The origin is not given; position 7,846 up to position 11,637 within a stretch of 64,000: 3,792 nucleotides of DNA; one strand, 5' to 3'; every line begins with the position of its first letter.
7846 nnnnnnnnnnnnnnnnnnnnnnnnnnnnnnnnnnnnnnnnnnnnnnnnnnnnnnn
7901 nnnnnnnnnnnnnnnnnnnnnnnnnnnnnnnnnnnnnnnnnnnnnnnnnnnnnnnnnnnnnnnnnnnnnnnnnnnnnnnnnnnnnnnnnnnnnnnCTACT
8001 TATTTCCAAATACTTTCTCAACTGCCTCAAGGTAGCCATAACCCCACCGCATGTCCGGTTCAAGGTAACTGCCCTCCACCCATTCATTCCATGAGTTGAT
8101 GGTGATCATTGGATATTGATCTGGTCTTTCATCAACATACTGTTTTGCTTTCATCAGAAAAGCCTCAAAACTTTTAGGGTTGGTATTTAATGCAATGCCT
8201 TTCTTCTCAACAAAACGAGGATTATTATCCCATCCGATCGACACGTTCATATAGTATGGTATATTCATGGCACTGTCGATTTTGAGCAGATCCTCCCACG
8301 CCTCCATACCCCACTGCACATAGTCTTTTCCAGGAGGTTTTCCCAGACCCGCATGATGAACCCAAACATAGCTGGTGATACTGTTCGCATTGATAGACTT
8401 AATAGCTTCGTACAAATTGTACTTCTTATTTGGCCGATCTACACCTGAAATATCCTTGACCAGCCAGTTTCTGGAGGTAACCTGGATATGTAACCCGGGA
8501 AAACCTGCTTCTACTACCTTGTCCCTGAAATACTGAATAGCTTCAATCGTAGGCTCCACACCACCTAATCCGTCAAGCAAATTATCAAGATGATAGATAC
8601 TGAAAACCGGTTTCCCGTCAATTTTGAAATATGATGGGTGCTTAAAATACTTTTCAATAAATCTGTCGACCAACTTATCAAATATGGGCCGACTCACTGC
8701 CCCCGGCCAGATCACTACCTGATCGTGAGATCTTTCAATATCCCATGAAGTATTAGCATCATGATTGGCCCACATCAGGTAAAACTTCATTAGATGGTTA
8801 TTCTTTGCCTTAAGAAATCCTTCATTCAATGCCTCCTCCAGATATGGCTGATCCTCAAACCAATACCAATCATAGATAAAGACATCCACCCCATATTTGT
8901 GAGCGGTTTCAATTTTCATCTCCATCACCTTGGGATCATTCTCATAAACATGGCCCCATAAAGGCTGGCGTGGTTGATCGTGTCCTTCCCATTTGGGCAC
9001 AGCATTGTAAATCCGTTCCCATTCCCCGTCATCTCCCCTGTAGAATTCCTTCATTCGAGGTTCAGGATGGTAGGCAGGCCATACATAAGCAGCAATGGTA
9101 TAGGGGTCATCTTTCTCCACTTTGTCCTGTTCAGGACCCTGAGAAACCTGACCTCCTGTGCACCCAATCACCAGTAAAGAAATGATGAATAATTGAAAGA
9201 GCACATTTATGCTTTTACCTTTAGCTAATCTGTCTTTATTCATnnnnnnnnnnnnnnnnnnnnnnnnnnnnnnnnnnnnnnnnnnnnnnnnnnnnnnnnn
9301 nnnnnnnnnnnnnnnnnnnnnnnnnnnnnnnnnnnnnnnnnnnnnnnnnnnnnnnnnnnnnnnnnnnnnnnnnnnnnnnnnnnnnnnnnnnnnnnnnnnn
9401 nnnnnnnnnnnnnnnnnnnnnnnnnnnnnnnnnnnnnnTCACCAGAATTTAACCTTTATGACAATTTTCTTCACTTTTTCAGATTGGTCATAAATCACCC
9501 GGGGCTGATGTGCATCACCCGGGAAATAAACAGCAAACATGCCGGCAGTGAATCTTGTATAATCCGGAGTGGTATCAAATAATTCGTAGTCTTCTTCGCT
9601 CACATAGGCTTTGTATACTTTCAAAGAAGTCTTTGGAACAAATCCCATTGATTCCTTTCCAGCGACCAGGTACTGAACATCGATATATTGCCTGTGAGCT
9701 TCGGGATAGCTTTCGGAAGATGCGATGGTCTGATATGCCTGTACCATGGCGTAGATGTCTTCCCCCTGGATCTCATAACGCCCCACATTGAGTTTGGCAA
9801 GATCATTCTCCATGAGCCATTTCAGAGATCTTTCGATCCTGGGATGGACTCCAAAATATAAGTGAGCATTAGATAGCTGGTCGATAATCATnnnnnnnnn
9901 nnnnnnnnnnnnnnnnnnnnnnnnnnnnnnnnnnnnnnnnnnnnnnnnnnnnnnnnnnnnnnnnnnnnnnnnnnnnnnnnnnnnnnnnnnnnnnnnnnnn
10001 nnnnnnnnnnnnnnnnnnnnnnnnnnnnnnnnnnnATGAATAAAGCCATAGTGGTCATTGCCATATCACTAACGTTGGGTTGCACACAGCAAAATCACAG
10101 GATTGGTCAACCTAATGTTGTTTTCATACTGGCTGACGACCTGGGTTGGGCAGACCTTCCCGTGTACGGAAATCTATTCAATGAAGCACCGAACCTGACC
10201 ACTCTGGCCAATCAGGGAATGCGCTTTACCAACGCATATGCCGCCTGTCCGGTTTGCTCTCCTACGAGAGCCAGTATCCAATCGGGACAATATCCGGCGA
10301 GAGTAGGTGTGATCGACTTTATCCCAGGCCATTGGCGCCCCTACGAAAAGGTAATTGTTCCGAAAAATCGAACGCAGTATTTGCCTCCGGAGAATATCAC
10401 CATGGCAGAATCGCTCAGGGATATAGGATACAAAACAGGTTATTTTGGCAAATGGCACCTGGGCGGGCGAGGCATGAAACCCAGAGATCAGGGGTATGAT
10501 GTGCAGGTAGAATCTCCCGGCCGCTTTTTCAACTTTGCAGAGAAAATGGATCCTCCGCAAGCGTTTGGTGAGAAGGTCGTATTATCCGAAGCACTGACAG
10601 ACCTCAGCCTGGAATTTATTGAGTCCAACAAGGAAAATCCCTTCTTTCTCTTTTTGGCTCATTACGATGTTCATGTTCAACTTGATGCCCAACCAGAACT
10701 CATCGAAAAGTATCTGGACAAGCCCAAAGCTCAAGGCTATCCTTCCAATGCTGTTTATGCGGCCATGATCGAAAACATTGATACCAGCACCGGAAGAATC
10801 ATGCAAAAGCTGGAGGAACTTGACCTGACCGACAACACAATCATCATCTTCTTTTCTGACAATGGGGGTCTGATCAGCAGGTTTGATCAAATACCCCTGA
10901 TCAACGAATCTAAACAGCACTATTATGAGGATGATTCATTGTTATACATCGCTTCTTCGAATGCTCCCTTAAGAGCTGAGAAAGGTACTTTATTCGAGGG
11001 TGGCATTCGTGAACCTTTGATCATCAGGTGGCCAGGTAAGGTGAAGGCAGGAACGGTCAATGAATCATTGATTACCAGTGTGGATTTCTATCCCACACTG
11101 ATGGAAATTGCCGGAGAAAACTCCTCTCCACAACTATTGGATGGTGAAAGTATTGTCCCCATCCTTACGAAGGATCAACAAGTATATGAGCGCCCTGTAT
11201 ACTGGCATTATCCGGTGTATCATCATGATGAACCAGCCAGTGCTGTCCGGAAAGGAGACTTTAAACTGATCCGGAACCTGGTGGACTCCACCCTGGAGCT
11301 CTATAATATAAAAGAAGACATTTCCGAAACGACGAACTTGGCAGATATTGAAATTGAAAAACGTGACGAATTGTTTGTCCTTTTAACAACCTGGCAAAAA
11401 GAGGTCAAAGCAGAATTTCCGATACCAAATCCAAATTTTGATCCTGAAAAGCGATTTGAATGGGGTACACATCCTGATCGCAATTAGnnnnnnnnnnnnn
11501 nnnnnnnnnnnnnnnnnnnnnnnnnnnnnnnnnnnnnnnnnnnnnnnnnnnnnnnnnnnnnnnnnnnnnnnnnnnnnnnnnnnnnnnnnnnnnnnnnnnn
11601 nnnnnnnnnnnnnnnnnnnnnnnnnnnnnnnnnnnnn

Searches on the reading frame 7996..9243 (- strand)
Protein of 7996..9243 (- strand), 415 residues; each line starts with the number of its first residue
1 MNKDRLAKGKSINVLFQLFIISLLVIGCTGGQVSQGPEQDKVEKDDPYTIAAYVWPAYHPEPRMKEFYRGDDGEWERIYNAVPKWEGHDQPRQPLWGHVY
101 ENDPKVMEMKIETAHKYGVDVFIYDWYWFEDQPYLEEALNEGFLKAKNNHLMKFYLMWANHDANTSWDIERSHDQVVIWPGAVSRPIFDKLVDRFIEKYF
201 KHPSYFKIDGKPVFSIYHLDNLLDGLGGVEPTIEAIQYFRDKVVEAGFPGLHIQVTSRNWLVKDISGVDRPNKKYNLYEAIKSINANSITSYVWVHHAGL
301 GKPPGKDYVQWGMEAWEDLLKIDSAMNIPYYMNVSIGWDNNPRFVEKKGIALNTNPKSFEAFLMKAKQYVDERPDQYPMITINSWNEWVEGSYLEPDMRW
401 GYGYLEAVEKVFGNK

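Call 6: search_protein_families(library=pfam, proteins=[window:7996-9243:-], max_evalue=0.001)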
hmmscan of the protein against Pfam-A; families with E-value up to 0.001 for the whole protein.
window:7996-9243:- (415 aa): 3 families
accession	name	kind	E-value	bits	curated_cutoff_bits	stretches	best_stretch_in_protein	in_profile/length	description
PF14307.12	Glyco_tran_WbsX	-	4.6e-52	178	25.1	1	51-408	2-350/350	Glycosyltransferase WbsX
PF03659.20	Glyco_hydro_71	-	2.7e-05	23.6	34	1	100-396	11-240/375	Glycosyl hydrolase family 71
PF16317.11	Glyco_hydro_99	-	6.6e-05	22.6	33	0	97-218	63-162/341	Glycosyl hydrolase family 99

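Call 59: search_protein_families(library=ncbifam, proteins=[window:7996-9243:-], max_evalue=0.001)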
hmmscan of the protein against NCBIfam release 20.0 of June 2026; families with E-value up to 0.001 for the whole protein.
window:7996-9243:- (415 aa): 0 families

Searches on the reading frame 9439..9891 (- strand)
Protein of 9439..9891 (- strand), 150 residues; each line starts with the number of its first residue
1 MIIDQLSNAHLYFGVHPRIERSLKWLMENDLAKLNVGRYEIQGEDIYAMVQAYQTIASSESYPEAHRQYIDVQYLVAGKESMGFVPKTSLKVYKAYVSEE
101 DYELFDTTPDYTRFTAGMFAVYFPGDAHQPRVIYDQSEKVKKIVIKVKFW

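Call 6: search_protein_families(library=pfam, proteins=[window:9439-9891:-], max_evalue=0.001)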
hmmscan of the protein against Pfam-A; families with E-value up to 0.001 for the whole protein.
window:9439-9891:- (150 aa): 1 family
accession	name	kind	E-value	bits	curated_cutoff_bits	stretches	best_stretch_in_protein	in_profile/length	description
PF04074.18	DUF386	-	1.7e-42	145.3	26.5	1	1-148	1-145/145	YhcH/YjgK/YiaL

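Call 59: search_protein_families(library=ncbifam, proteins=[window:9439-9891:-], max_evalue=0.001)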
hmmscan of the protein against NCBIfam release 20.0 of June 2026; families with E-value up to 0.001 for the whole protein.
window:9439-9891:- (150 aa): 3 families
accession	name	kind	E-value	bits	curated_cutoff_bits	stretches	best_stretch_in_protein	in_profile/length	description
TIGR00022.1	TIGR00022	subfamily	1.1e-36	125.9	45.5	1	1-148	1-151/155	YhcH/YjgK/YiaL family protein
NF040884.1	acetylneur_anom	equivalog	1.8e-36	125.3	160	1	1-148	1-151/155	N-acetylneuraminate anomerase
NF007571.0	PRK10202.1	equivalog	3.6e-10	40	146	1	43-148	42-140/149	beta-galactosidase subunit beta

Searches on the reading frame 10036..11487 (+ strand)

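Call 6: search_protein_families(library=pfam, proteins=[window:10036-11487:+], max_evalue=0.001)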
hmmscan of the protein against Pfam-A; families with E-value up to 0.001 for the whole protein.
window:10036-11487:+ (483 aa): 3 families
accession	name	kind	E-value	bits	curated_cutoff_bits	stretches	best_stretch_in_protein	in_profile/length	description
PF00884.28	Sulfatase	-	4.2e-56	190.9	25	1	26-360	1-300/301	Sulfatase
PF16347.10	SGSH_C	-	1.5e-21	77.6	29.3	1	316-437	8-133/154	N-sulphoglucosamine sulphohydrolase, C-terminal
PF01663.27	Phosphodiest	-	3.7e-08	33.8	23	1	28-277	1-220/342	Type I phosphodiesterase / nucleotide pyrophosphatase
